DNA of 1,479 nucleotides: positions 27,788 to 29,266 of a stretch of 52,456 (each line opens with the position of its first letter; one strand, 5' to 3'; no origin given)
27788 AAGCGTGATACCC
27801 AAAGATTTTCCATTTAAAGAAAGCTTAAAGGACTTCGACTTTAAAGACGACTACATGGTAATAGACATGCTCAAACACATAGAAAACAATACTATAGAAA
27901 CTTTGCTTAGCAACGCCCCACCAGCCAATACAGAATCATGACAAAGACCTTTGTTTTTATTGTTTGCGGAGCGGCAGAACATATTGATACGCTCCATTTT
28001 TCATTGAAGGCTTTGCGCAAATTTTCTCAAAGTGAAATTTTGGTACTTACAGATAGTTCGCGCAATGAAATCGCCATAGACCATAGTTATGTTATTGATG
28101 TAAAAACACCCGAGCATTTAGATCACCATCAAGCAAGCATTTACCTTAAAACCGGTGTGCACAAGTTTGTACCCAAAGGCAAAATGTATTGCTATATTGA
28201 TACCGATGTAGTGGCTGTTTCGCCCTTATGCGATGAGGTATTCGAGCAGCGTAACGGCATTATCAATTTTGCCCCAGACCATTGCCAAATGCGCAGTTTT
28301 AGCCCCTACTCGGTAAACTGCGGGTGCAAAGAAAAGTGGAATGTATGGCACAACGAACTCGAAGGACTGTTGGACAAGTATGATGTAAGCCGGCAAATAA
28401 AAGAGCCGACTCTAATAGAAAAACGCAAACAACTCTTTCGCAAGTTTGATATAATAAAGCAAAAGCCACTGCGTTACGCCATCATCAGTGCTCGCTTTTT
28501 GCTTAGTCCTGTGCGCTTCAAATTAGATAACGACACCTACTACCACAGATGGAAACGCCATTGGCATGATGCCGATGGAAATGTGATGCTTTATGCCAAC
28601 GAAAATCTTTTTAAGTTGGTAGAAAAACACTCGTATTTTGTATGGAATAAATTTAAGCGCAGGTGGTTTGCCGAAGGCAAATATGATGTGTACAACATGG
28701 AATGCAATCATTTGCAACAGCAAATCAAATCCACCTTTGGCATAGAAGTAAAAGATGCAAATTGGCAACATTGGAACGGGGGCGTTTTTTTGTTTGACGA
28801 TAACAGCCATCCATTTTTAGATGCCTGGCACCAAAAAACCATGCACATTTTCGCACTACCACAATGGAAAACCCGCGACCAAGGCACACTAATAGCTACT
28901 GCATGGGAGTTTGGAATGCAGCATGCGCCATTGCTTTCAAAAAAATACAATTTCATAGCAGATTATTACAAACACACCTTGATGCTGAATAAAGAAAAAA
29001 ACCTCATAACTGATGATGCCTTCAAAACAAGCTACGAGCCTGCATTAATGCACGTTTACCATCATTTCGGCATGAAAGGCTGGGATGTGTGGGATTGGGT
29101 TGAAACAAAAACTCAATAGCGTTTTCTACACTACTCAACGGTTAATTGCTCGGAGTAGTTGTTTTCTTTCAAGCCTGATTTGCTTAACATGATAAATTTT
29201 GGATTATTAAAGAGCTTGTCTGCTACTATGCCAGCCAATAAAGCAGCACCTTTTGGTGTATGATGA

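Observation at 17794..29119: Eleven-gene, tightly packed operon of tailoring enzymes with no recognisable scaffold synthase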

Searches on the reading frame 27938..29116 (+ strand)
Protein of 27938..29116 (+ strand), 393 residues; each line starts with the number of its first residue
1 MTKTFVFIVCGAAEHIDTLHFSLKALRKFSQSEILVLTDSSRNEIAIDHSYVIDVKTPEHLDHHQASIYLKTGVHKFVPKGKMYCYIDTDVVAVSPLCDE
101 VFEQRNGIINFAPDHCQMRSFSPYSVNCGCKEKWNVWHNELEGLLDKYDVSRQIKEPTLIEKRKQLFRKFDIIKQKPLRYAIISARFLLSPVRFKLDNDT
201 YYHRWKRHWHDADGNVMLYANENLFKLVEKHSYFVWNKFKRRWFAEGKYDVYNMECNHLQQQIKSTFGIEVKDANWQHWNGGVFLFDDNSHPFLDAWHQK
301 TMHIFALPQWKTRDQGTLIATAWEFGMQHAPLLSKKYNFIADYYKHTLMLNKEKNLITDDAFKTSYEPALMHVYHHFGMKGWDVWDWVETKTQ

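Call 9: search_protein_families(library=pfam, proteins=[window:27938-29116:+], max_evalue=0.01)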
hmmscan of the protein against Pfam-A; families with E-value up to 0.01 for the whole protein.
window:27938-29116:+ (393 aa): 0 families

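Call 10: search_protein_families(library=ncbifam, proteins=[window:27938-29116:+], max_evalue=0.01)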
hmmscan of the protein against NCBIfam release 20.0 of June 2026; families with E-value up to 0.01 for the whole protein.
window:27938-29116:+ (393 aa): 0 families
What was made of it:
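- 27938..29119 (+): GT8-like (GT-A fold, DxD) glycosyltransferase, a core gene of the family. No Pfam or NCBIfam hit (calls 9, 10).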

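Call 19: search_solved_structures(query=window:27938-29116:+, max_evalue=10)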
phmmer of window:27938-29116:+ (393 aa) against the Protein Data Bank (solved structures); distinct sequences matched with E-value up to 10: 3.
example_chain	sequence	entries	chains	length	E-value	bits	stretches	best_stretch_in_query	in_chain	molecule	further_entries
3ksk_A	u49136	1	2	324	0.0082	18.5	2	220-254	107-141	Type-2 restriction enzyme PvuII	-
6sm4_A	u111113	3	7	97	0.26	13.6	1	247-288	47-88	Acyl carrier protein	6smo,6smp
6sm6_A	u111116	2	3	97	0.44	12.9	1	247-288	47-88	Acyl carrier protein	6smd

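Call 33: find_homologous_proteins(query=window:27938-29116:+, max_evalue=0.001)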
Query window:27938-29116:+ (393 aa): 1103 proteins with E <= 0.001 among 3131 candidates; the best 120 are listed.
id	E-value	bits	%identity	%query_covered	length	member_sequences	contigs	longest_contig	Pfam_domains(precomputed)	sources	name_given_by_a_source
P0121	4.7e-232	789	83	100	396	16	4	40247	-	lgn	-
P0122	3.3e-226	769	79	100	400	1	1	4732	-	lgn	-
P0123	2.3e-212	724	75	99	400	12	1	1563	-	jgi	jgi:hypothetical protein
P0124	6.5e-193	660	67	98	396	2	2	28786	-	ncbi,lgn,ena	-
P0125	2.5e-191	654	67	99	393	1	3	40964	-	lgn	-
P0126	3.8e-179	614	64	99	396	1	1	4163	-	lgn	-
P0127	6.5e-173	594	62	100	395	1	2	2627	-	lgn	-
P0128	2.8e-172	592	62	100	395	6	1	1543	-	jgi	jgi:hypothetical protein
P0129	9.3e-169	580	62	100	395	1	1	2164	-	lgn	-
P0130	2.3e-162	559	60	99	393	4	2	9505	-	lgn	-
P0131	2.4e-155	536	58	99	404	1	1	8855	-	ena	-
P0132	5.9e-155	535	58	98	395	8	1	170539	-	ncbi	ncbi:MAG: hypothetical protein U0T75_09350 [Chitinophagales bacterium]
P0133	9.2e-155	534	58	98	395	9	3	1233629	-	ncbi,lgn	ncbi:MAG: hypothetical protein U0V74_08930 [Chitinophagales bacterium]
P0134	1.3e-154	533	57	99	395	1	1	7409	-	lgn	-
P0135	1.6e-153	530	57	98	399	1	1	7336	-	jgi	jgi:hypothetical protein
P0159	1.9e-147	510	55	99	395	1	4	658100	-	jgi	-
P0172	2.2e-144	500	53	98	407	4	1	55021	PF01501.27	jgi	jgi:hypothetical protein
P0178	3.3e-141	489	53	98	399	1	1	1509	PF01501.27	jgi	jgi:hypothetical protein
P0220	1.8e-135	470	54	98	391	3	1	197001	-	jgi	-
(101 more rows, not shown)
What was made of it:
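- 27938..29119 (+): More than 1100 homologues, and every one that carries a source name is called 'hypothetical protein'; two carry PF01501 (call 33).
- On Glycosyltransferase family 8: Two homologues carry a precomputed PF01501 hit (call 33).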

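Call 42: predict_structure(alignment_id=A2)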
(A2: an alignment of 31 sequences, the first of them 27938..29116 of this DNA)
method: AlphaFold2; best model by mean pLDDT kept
length: 393 residues; sequences in the alignment: 31
mean_pLDDT: 93.0   pTM: 0.87
mean pLDDT of the five models: 93.0, 92.4, 92.0, 91.8, 91.8
residues with pLDDT >= 90: 313; 70-90: 77; 50-70: 3; < 50: 0
segments of 3 or more residues with pLDDT < 50: none
pLDDT, mean of each block of 10 residues (from residue 1): 94 93 98 97 95 97 93 97 96 97 95 88 94 95 93 89 88 88 93 94 93 93 89 92 92 94 97 80 94 98 96 93 93 93 89 90 93 90 92 92
secondary structure, 60 per line:
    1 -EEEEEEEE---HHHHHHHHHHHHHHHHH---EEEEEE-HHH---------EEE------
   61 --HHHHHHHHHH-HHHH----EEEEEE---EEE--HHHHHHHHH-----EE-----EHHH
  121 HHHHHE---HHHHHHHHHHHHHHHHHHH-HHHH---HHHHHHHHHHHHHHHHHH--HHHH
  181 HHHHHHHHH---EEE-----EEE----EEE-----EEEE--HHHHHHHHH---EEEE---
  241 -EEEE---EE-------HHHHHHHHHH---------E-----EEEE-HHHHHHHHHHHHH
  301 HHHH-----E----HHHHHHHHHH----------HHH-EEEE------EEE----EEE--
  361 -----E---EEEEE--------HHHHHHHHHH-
elements in order: E2-9 H13-29 E33-38 E52-54 H63-72 H74-77 E82-87 E91-93 H96-104 H118-125 H130-148 H150-153 H157-174 H177-189 E193-195 E201-203 E208-210 E216-219 H222-230 E234-237 E242-245 H258-267 E283-286 H288-304 H315-324 E339-342 E349-351 E356-358 E370-374 H383-392
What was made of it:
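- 27938..29119 (+): AlphaFold pLDDT is 93 (call 42).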

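Call 45: fold_search(model_id=the predicted structure, library=pdb)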
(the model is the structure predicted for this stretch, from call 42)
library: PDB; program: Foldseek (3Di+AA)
matches with E <= 10: 1136; with E <= 0.001: 61
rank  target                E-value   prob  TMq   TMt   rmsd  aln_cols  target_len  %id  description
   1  5y7f                  2.8e-05  1.00  0.24  0.33   4.9       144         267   13  Crystal structure of catalytic domain of UGGT (UDP-bound form) from Thermomyces dupontii (released 2017-09-27)
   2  7zll                  4.5e-05  1.00  0.23  0.30   4.3       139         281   12  Catalytic domain of UDP-Glucose Glycoprotein Glucosyltransferase from Chaetomium thermophilum in complex with the 5-[(mo (released 2023-04-26)
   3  6fsn                  5.4e-05  1.00  0.23  0.31   4.4       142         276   10  Catalytic domain of UDP-Glucose Glycoprotein Glucosyltransferase from Chaetomium thermophilum in complex with UDP-glucos (released 2019-03-20)
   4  7zkc_A                8.1e-05  1.00  0.23  0.30   4.3       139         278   12  Catalytic domain of UDP-Glucose Glycoprotein Glucosyltransferase from Chaetomium thermophilum (apo form) (released 2022-04-20)
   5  5h18                  8.6e-05  1.00  0.23  0.32   4.2       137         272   14  Crystal structure of catalytic domain of UGGT (UDP-glucose-bound form) from Thermomyces dupontii (released 2017-09-27)
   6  1zct_A                1.2e-04  1.00  0.22  0.31   4.9       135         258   16  structure of glycogenin truncated at residue 270 in a complex with UDP (released 2005-04-26)
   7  1ll0_J                1.4e-04  1.00  0.22  0.34   4.3       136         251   16  Crystal Structure of Rabbit Muscle Glycogenin (released 2002-05-15)
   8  7zvj_A                1.4e-04  1.00  0.24  0.17   4.6       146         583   12  Homodimeric structure of LARGE1 (released 2022-11-30)
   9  7zhb_A                1.4e-04  1.00  0.22  0.29   4.3       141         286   11  Catalytic domain of UDP-Glucose Glycoprotein Glucosyltransferase from Chaetomium thermophilum in complex with UDP-gluc (released 2022-04-20)
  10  1ll2                  1.5e-04  1.00  0.21  0.32   4.9       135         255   15  Crystal Structure of Rabbit Muscle Glycogenin Complexed with UDP-glucose and Manganese (released 2002-05-15)
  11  7zle                  1.5e-04  1.00  0.22  0.30   4.3       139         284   12  Catalytic domain of UDP-Glucose Glycoprotein Glucosyltransferase from Chaetomium thermophilum in complex with UDP (released 2022-06-22)
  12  1ll0_B                1.5e-04  1.00  0.22  0.30   5.1       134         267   16  Crystal Structure of Rabbit Muscle Glycogenin (released 2002-05-15)
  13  1ll0_H                1.6e-04  1.00  0.22  0.32   4.4       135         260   17  Crystal Structure of Rabbit Muscle Glycogenin (released 2002-05-15)
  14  1ll0_I                1.6e-04  1.00  0.22  0.32   4.4       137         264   18  Crystal Structure of Rabbit Muscle Glycogenin (released 2002-05-15)
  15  4ueg_B                1.7e-04  1.00  0.23  0.34   4.2       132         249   15  Crystal structure of human glycogenin-2 catalytic domain (released 2014-12-24)
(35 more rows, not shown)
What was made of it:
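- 27938..29119 (+): Foldseek matches UGGT, glycogenin, LARGE1, WbbM and GlyE at E 3e-5 to 5e-4 over about 140 columns (call 45).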

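Call 48: find_encoding_contigs(protein=P0133, flank=10000, max_places=2)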
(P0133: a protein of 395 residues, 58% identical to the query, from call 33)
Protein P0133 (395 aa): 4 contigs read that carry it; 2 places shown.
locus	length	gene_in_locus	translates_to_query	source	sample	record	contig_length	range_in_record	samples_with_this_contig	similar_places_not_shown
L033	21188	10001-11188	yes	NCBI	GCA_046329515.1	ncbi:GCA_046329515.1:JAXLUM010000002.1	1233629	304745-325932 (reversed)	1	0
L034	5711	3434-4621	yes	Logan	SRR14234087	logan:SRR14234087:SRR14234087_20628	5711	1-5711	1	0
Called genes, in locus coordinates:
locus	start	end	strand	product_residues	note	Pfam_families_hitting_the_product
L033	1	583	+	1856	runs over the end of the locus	-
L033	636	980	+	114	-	-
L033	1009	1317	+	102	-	-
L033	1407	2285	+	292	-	PF00685:Sulfotransfer_1 (faint), PF13469:Sulfotransfer_3 (faint)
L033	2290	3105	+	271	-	PF01061:ABC2_membrane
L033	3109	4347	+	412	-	PF00005:ABC_tran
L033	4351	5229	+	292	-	PF05721:PhyH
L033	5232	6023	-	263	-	PF02353:CMAS, PF13489:Methyltransf_23, PF01209:Ubie_methyltran (faint), PF13847:Methyltransf_31, PF08241:Methyltransf_11, PF08242:Methyltransf_12, PF13649:Methyltransf_25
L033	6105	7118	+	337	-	PF01040:UbiA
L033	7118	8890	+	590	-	PF13522:GATase_6, PF13537:GATase_7, PF12481:DUF3700 (weak), PF00733:Asn_synthase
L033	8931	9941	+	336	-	PF01073:3Beta_HSD, PF01370:Epimerase, PF02719:Polysacc_synt_2, PF04321:RmlD_sub_bind, PF16363:GDP_Man_Dehyd, PF07993:NAD_binding_4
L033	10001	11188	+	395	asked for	-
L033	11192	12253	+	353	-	PF13472:Lipase_GDSL_2 (faint)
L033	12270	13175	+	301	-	PF01501:Glyco_transf_8 (weak)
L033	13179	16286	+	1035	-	PF13231:PMT_2, PF07719:TPR_2 (faint), PF13181:TPR_8 (faint), PF13424:TPR_12 (faint), PF14559:TPR_19 (faint)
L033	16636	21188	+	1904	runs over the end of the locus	PF18962:Por_Secre_tail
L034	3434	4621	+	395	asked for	-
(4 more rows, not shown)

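Call 49: find_encoding_contigs(protein=P0121, flank=10000, max_places=2)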
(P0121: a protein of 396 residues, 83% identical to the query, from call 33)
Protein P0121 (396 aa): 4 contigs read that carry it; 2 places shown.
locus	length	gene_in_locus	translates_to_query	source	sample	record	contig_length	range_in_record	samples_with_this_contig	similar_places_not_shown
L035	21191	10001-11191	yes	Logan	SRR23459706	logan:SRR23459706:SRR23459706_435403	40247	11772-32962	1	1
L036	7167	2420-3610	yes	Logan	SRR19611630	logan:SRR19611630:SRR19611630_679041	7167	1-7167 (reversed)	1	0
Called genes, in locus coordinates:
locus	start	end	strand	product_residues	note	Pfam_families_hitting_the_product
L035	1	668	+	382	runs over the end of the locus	PF01040:UbiA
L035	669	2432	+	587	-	PF13522:GATase_6, PF12481:DUF3700 (weak), PF13537:GATase_7, PF00733:Asn_synthase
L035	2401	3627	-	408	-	PF13472:Lipase_GDSL_2 (weak)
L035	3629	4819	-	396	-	PF01075:Glyco_transf_9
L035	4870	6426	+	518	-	-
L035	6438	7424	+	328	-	PF13472:Lipase_GDSL_2 (weak)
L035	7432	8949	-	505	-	PF13186:SPASM (weak), PF04055:Radical_SAM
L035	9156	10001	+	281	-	-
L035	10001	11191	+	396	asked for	-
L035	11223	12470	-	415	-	-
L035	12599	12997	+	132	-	PF13581:HATPase_c_2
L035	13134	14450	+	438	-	PF09423:PhoD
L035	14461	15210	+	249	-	PF03976:PPK2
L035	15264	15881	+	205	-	PF18962:Por_Secre_tail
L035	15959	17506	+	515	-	PF13541:ChlI, PF00493:MCM (faint), PF05496:RuvB_N (faint), PF00158:Sigma54_activat (faint), PF01078:Mg_chelatase, PF07728:AAA_5, PF13335:Mg_chelatase_C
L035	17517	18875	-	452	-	PF14240:YHYH, PF18962:Por_Secre_tail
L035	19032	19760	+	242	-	PF20243:MbnP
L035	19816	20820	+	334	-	PF03150:CCP_MauG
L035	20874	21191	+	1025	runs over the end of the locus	PF01979:Amidohydro_1, PF07969:Amidohydro_3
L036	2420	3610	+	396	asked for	-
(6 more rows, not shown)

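Call 63: find_encoding_contigs(protein=P0159, flank=10000, max_places=1)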
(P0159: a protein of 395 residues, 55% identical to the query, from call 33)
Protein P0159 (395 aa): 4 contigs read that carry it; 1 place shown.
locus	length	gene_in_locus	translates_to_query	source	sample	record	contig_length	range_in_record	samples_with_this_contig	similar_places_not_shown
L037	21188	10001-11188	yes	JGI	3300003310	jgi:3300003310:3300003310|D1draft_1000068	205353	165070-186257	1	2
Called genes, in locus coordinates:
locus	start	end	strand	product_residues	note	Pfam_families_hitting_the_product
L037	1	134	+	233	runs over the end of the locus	PF00535:Glycos_transf_2, PF13641:Glyco_tranf_2_3 (faint)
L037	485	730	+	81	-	-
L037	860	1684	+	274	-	PF00795:CN_hydrolase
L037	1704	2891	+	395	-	-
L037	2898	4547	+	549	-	PF02543:Carbam_trans_N, PF22521:HypF_C_2 (weak), PF16861:Carbam_trans_C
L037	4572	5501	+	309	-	PF01209:Ubie_methyltran (weak), PF02353:CMAS, PF13489:Methyltransf_23, PF13649:Methyltransf_25, PF13847:Methyltransf_31, PF08241:Methyltransf_11, PF08242:Methyltransf_12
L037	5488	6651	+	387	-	PF01040:UbiA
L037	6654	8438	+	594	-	PF12481:DUF3700 (weak), PF13522:GATase_6, PF13537:GATase_7, PF00733:Asn_synthase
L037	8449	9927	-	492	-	PF13186:SPASM, PF04055:Radical_SAM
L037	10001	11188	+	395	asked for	-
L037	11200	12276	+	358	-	PF00657:Lipase_GDSL (faint), PF13472:Lipase_GDSL_2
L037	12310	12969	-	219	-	PF13489:Methyltransf_23, PF07021:MetW, PF13847:Methyltransf_31, PF08241:Methyltransf_11, PF08242:Methyltransf_12, PF13649:Methyltransf_25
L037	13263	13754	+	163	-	-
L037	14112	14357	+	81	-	-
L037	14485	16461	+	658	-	-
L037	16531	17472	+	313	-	PF00535:Glycos_transf_2, PF10111:Glyco_tranf_2_2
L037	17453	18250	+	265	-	PF04794:YdjC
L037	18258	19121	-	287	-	-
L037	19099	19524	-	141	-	-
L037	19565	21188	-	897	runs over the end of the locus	PF13431:TPR_17 (faint), PF24575:TPR_Slam (faint), PF00515:TPR_1 (faint), PF07719:TPR_2 (faint), PF13181:TPR_8 (faint), PF13414:TPR_11 (faint), PF13424:TPR_12 (faint), PF14559:TPR_19 (faint), +1 more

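Call 64: find_encoding_contigs(protein=P0220, flank=10000, max_places=1)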
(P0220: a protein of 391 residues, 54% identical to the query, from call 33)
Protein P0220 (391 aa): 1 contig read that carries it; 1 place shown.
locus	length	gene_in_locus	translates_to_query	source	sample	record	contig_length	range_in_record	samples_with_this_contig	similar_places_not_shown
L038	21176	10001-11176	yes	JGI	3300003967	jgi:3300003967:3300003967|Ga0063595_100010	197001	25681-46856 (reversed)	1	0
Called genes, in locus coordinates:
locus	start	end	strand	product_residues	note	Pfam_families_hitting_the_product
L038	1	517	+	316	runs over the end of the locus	-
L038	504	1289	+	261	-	-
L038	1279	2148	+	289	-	-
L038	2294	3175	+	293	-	PF05721:PhyH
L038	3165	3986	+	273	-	PF00106:adh_short, PF05368:NmrA, PF08659:KR, PF13561:adh_short_C2, PF08643:DUF1776 (weak)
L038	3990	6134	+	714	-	PF00067:p450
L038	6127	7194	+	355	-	PF01040:UbiA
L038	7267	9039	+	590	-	PF13522:GATase_6, PF13537:GATase_7, PF00733:Asn_synthase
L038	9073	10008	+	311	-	PF01073:3Beta_HSD, PF01370:Epimerase, PF02719:Polysacc_synt_2, PF04321:RmlD_sub_bind, PF16363:GDP_Man_Dehyd, PF07993:NAD_binding_4 (weak)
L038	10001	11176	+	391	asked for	-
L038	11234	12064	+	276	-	PF05721:PhyH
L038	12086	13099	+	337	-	-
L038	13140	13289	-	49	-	PF19451:DUF5989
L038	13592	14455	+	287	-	-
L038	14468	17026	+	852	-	-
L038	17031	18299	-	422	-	PF01943:Polysacc_synt, PF13440:Polysacc_synt_3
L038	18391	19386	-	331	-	PF00483:NTP_transferase, PF01128:IspD (faint), PF12804:NTP_transf_3 (weak), PF24894:Hexapep_GlmU (faint), PF00132:Hexapep (faint), PF25084:LbH_EIF2B (weak), PF25087:GMPPB_C (weak)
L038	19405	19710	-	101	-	PF14114:DUF4286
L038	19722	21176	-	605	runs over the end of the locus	PF00515:TPR_1 (faint), PF01535:PPR (faint), PF07719:TPR_2 (faint), PF12895:ANAPC3 (faint), PF13174:TPR_6 (faint), PF13176:TPR_7 (faint), PF13181:TPR_8 (faint), PF13374:TPR_10 (faint), +5 more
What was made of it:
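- On Classical O-antigen or capsule locus: A Wzx-like gene is present in L038 (call 64).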

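Call 90: search_protein_families(library=pfam, proteins=[L033:1407-2282:+, L033:12270-13172:+, L035:4870-6423:+, L037:14485-16458:+, L038:14468-17023:+], max_evalue=0.1)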
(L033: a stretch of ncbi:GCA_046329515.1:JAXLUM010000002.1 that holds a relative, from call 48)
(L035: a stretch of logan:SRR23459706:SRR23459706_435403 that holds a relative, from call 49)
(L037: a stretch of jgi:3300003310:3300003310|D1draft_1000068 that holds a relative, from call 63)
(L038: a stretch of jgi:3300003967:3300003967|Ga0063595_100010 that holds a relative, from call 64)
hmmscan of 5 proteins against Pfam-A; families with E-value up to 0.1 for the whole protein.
L033:1407-2282:+ (292 aa): 3 families
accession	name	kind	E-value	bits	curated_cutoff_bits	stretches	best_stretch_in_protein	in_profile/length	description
PF13469.12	Sulfotransfer_3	-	8.6e-08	33.1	27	1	8-190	5-213/216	Sulfotransferase family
PF00685.33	Sulfotransfer_1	-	1.9e-05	24.6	22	1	3-190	2-182/255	Sulfotransferase domain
PF17784.7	Sulfotransfer_4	-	0.0059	16.9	22.8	1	94-160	83-149/215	Sulfotransferase domain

L033:12270-13172:+ (301 aa): 2 families
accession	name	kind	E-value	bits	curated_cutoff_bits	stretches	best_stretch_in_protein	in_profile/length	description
PF01501.26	Glyco_transf_8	-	1.7e-06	28.2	24.3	1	17-155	15-165/253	Glycosyl transferase family 8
PF18404.7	Glyco_transf_24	-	0.0069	16.3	25.7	1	66-115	70-118/268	Glucosyltransferase 24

L035:4870-6423:+ (518 aa): 0 families

L037:14485-16458:+ (658 aa): 0 families

L038:14468-17023:+ (852 aa): 7 families
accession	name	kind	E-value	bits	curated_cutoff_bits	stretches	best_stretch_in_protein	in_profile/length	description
PF07719.23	TPR_2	-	4.3e-05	23.8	27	1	740-771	3-34/34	Tetratricopeptide repeat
PF14559.12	TPR_19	-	0.00011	22.9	25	1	722-761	9-48/68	Tetratricopeptide repeat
PF13181.12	TPR_8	-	0.00077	19.9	25.7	1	740-770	3-33/34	Tetratricopeptide repeat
PF13428.12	TPR_14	-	0.0011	19.9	23.5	0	739-778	2-41/44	Tetratricopeptide repeat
PF00515.34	TPR_1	-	0.033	14.5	27.8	0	747-770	10-33/34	Tetratricopeptide repeat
PF13431.12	TPR_17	-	0.055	14.2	24.4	0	727-758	2-33/34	Tetratricopeptide repeat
PF13414.12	TPR_11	-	0.079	13.1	26.8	0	721-752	11-42/42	TPR repeat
